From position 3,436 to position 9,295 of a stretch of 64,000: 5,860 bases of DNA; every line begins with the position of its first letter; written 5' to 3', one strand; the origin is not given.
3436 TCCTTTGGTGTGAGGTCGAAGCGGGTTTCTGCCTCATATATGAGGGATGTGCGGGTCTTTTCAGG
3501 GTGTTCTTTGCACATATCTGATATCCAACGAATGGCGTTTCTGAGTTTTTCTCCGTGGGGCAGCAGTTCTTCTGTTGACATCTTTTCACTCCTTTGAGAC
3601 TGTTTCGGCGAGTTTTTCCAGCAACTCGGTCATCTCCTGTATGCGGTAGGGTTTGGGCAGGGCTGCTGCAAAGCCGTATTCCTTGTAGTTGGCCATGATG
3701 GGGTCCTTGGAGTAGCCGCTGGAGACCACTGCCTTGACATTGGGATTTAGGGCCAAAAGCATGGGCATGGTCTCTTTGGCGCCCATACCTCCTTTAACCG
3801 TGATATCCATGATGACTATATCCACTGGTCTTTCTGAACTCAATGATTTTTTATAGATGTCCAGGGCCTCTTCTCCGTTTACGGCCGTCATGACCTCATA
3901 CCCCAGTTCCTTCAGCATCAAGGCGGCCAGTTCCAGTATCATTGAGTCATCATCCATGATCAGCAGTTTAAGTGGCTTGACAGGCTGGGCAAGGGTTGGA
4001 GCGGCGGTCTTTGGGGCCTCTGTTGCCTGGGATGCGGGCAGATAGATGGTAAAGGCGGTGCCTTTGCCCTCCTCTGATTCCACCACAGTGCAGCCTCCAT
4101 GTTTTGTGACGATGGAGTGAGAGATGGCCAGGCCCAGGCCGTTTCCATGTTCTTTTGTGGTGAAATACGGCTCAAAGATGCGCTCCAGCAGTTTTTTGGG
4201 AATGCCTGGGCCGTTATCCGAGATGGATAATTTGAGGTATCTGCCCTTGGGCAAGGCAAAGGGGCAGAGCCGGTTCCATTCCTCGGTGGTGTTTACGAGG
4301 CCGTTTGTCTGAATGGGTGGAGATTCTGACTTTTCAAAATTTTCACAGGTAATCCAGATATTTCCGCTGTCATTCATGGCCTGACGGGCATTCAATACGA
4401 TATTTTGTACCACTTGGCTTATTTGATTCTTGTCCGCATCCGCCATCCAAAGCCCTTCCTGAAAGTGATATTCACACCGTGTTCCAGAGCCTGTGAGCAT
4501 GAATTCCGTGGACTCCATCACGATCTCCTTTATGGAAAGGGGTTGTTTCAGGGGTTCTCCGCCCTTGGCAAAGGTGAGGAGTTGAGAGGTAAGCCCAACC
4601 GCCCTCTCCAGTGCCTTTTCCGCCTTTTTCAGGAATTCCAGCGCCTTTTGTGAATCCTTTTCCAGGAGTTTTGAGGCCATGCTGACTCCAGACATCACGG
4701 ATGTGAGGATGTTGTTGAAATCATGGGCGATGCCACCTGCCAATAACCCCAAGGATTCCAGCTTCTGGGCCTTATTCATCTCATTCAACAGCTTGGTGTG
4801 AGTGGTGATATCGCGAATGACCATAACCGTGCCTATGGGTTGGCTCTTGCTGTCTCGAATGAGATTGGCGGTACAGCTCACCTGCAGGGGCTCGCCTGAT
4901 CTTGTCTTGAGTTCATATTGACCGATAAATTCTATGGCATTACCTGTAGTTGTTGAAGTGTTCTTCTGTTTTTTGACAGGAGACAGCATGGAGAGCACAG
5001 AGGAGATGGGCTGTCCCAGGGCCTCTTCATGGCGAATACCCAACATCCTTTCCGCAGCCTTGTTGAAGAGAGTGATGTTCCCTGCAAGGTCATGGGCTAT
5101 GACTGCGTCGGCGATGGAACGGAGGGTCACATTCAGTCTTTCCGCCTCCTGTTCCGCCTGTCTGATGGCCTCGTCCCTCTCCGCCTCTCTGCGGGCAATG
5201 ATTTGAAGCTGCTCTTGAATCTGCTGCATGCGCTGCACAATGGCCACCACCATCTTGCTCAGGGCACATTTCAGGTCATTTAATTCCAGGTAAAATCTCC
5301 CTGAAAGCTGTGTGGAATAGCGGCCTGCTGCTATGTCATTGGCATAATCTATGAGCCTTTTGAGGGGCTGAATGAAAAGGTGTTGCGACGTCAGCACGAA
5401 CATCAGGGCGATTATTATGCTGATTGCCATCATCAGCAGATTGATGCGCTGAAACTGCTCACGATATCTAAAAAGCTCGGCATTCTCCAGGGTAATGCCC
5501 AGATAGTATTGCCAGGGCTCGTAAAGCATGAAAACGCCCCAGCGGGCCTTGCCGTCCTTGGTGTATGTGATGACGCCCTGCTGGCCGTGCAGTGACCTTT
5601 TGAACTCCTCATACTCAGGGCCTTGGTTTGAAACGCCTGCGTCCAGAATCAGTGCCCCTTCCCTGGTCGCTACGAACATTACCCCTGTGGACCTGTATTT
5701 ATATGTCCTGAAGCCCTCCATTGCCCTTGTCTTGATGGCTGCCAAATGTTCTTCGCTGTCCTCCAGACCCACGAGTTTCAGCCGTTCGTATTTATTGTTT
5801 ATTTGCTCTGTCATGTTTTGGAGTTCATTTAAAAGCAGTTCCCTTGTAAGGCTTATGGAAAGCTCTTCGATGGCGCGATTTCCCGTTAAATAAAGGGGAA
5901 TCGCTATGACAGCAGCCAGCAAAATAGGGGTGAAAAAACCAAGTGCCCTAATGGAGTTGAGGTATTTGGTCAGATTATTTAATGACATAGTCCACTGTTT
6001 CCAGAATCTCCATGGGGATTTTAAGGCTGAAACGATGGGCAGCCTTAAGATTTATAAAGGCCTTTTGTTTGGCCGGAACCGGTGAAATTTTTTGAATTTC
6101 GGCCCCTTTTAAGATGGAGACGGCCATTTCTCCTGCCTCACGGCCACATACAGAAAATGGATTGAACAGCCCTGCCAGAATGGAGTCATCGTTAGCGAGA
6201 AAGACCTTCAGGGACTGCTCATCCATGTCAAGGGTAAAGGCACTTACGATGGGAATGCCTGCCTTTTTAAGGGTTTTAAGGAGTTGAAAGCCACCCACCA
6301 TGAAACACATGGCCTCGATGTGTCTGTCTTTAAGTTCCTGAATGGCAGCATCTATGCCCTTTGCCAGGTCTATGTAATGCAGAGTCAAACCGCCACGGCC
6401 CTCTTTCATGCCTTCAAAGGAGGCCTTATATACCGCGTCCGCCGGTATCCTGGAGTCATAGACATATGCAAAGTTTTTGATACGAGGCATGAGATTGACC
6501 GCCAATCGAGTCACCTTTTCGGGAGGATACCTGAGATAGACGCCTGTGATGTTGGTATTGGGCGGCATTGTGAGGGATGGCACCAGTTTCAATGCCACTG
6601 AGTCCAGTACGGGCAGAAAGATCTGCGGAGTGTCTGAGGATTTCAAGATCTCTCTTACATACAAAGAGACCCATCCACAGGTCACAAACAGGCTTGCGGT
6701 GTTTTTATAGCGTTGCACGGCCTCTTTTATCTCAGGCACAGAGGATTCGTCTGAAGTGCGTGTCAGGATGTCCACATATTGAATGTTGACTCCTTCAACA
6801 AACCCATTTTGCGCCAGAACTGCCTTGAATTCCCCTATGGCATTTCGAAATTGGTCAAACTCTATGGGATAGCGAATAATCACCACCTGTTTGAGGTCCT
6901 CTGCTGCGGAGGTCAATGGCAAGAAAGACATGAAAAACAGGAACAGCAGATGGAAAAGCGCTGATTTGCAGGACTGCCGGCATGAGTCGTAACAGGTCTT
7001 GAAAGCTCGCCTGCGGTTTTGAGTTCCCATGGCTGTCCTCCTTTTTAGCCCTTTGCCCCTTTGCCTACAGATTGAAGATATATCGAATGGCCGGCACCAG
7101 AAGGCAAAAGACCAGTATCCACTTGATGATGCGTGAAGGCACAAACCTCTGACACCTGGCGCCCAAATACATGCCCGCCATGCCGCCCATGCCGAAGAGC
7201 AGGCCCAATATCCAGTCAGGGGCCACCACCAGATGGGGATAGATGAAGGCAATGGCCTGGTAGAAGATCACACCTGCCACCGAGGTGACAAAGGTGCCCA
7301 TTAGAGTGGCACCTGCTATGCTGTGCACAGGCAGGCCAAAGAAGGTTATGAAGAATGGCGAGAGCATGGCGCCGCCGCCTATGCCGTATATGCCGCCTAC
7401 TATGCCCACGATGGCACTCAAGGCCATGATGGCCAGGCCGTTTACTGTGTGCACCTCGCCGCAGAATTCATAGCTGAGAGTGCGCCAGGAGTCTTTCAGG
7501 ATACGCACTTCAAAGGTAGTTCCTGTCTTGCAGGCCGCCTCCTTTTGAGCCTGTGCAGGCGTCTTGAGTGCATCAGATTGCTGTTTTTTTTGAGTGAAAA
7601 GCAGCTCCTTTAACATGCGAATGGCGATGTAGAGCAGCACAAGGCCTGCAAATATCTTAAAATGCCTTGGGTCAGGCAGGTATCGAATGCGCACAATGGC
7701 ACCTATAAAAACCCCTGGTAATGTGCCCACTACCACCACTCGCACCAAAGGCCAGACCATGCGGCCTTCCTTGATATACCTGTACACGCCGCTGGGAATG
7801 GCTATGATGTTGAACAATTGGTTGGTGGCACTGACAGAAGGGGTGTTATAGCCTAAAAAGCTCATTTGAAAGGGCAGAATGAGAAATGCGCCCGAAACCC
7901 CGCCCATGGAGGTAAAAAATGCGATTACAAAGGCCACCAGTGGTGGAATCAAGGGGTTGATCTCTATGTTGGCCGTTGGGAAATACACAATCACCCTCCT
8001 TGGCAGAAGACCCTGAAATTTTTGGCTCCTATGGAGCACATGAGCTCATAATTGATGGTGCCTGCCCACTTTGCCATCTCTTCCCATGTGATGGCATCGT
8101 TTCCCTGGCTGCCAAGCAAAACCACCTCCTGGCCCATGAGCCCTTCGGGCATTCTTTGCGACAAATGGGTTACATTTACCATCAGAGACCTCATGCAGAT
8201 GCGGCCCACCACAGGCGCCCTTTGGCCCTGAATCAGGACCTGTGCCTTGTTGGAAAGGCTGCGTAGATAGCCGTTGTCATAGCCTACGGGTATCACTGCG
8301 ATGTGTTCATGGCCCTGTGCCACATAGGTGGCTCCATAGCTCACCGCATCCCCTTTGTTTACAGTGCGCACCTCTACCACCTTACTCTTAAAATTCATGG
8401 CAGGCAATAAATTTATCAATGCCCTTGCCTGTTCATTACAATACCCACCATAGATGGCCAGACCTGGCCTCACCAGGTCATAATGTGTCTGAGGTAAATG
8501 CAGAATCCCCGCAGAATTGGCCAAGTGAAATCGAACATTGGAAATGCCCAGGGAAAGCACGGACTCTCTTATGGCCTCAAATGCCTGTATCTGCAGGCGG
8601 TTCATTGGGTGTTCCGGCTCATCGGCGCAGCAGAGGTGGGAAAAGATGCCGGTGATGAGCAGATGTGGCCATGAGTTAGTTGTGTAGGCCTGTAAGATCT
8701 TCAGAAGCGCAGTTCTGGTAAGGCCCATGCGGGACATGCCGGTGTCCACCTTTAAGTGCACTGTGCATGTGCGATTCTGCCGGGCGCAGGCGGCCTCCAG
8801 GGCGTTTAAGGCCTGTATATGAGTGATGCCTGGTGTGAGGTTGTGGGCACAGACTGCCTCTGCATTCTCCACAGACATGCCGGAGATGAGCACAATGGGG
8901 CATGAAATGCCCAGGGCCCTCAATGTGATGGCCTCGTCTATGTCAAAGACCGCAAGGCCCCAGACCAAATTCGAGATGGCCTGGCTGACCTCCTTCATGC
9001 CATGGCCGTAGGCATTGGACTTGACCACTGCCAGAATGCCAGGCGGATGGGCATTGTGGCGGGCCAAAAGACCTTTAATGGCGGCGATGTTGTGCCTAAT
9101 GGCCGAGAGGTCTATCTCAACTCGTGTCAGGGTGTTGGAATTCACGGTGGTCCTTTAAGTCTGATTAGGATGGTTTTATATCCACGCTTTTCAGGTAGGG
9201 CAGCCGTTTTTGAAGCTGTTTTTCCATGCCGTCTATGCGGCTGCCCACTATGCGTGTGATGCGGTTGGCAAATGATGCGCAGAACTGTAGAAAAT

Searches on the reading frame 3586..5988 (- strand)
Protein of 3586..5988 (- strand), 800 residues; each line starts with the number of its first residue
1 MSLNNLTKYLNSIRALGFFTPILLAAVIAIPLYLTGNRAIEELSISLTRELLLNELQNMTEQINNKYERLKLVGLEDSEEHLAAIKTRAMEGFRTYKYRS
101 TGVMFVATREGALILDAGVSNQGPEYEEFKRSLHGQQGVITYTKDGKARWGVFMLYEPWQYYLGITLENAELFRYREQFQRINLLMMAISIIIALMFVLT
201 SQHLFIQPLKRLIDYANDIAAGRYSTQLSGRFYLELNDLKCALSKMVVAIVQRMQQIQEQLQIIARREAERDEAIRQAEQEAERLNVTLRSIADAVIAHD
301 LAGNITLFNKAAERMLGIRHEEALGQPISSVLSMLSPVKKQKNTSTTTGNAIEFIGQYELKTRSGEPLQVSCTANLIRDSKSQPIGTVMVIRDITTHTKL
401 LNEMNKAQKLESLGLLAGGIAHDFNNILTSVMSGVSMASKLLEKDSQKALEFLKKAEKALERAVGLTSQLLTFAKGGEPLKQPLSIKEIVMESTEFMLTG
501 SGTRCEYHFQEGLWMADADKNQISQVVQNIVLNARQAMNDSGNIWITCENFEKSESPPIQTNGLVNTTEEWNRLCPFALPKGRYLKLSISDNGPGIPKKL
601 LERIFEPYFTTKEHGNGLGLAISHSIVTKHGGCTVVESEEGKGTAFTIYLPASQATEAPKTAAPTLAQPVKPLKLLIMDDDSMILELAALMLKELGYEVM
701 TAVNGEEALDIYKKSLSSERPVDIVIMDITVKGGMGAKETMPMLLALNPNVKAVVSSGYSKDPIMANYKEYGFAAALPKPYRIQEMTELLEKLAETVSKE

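Call 66: search_protein_families(library=ncbifam, proteins=[window:3586-5988:-], max_evalue=1e-10)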
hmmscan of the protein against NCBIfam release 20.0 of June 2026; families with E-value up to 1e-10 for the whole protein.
window:3586-5988:- (800 aa): 56 families (the best 25 are shown)
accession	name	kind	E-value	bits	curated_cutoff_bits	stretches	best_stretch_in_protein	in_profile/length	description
NF008468.0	PRK11360.1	equivalog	2.8e-72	244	646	2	225-555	213-539/616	two-component system sensor histidine kinase AtoS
NF010411.0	PRK13837.1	equivalog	3.3e-66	223.9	647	1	168-792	228-810/828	two-component system VirA-like sensor kinase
NF046020.1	HisKinCckABruc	equivalog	2.5e-64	217.6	1000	1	377-788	442-861/868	cell cycle histidine kinase CckA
NF010076.0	PRK13557.1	subfamily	2.7e-63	214.2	631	1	397-788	147-527/540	histidine kinase famiy protein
NF046026.1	HisKinCckACaul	equivalog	2.7e-53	181.1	1000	1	291-788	192-670/678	cell cycle histidine kinase CckA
NF052574.1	HisKinEspCMyxo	equivalog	4.1e-50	170.7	1200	2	582-737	566-725/785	serine histidine kinase EspC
NF052573.1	HisKinEspAMyxo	equivalog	2.7e-47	161.3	1400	2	275-541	246-522/755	serine histidine kinase EspA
NF033092.0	HK_WalK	equivalog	2.1e-44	152.1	725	2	171-564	167-530/594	cell wall metabolism sensor histidine kinase WalK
NF007688.0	PRK10364.1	equivalog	4e-38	131.3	479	2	582-654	381-453/460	two-component system sensor histidine kinase ZraS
NF041777.1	sens_FixL_Rhizob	equivalog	2.1e-30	105.8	850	2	272-548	115-404/485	sensor protein FixL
NF046044.1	PnpS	equivalog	1.3e-28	100.2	400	1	252-651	27-390/390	two-component system histidine kinase PnpS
TIGR02956.1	TMAO_torS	equivalog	2.2e-28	98.9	676.5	1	483-796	536-822/967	TMAO reductase system sensor histidine kinase/response regulator TorS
NF053867.1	SprKinKinDBac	equivalog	9.2e-27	93.6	775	1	585-654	430-499/500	sporulation kinase KinD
NF008302.0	PRK11091.1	equivalog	1.2e-26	93.2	838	1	582-797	428-646/779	aerobic respiration two-component sensor histidine kinase ArcB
NF047466.1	hybrid_RR_LvrB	exception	3.2e-26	92.4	500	1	401-652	140-376/377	hybrid histidine kinase/response regulator LvrB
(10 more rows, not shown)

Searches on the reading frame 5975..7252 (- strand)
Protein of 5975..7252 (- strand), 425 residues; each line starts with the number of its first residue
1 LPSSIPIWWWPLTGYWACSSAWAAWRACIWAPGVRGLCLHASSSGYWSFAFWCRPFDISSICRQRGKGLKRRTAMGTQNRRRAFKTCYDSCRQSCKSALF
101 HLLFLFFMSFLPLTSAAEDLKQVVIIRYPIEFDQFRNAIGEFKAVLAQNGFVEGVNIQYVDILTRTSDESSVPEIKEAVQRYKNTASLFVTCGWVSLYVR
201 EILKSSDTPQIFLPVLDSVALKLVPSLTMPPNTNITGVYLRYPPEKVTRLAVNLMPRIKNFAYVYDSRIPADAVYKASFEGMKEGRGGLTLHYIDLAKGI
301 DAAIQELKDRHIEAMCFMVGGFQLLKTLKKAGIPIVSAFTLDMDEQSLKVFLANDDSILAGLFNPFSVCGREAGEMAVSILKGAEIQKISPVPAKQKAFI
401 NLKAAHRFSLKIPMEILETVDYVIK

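Call 66: search_protein_families(library=ncbifam, proteins=[window:5975-7252:-], max_evalue=1e-10)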
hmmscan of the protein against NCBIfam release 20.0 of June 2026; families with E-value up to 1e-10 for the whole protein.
window:5975-7252:- (425 aa): 1 family
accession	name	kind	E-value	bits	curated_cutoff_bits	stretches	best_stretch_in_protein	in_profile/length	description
NF041285.1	ABC_SBP_TrpX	equivalog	6.6e-12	45.1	390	0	143-268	52-172/322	tryptophan ABC transporter substrate-binding protein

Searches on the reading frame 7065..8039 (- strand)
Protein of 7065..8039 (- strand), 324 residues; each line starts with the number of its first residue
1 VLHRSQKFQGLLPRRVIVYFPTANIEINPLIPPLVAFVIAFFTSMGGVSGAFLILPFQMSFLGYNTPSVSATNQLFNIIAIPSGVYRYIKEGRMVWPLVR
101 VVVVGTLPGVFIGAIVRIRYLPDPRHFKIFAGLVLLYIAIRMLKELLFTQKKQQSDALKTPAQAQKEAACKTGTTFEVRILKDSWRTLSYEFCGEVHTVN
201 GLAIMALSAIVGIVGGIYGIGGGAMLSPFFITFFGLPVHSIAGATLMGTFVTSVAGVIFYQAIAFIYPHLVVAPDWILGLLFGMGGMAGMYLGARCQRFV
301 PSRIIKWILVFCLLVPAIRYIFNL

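Call 66: search_protein_families(library=ncbifam, proteins=[window:7065-8039:-], max_evalue=1e-10)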
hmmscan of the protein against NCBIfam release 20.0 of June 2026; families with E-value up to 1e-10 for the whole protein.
window:7065-8039:- (324 aa): 1 family
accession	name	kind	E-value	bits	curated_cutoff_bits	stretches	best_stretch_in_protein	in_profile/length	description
NF040961.1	MamO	equivalog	9e-11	40.8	800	0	36-319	377-646/648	magnetosome protein MamO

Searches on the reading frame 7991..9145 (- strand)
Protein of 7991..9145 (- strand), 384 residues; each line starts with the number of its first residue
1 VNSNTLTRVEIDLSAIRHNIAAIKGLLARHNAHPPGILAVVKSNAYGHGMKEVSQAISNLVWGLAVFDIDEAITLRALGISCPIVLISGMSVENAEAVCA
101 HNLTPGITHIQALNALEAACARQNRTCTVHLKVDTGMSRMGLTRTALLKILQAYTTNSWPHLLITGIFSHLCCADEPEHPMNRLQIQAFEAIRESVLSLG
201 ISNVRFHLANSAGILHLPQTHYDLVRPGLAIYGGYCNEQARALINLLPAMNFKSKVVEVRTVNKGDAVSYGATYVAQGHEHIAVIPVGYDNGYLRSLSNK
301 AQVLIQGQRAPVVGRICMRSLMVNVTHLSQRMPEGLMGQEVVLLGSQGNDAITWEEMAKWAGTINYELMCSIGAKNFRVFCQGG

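Call 66: search_protein_families(library=ncbifam, proteins=[window:7991-9145:-], max_evalue=1e-10)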
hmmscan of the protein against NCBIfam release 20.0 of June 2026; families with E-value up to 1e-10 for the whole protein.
window:7991-9145:- (384 aa): 9 families
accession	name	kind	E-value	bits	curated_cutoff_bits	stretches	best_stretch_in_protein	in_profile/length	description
TIGR00492.1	alr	equivalog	3.7e-98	328.8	168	1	8-380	4-367/369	alanine racemase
NF033131.1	vanT-G-Cterm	exception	1.4e-87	294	460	1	9-375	5-363/368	serine racemase VanT catalytic subunit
NF008897.0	PRK11930.1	equivalog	8.3e-83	278.8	804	1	7-382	460-821/822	bifunctional UDP-N-acetylmuramoyl-tripeptide:D-alanyl-D-alanine ligase/alanine racemase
NF002970.2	PRK03646.1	exception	9e-58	196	600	1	9-374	7-349/356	catabolic alanine racemase DadX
NF033132.1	vanT-CELN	equivalog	4.3e-55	187.4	900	1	10-375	343-692/697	membrane-bound serine racemase VanT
NF009879.0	PRK13340.1-4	subfamily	1.3e-50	172.4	434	1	7-380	42-404/406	alanine racemase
NF000792.0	PRK00053.2-3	equivalog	3e-45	154.9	384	1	6-380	3-358/360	alanine racemase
NF000791.0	PRK00053.2-2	equivalog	1.5e-43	149.3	218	1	8-374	3-333/340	alanine racemase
NF033133.1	vanT-L-cat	exception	2.6e-36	125.6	750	1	12-339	13-334/366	serine racemase VanT-L catalytic subunit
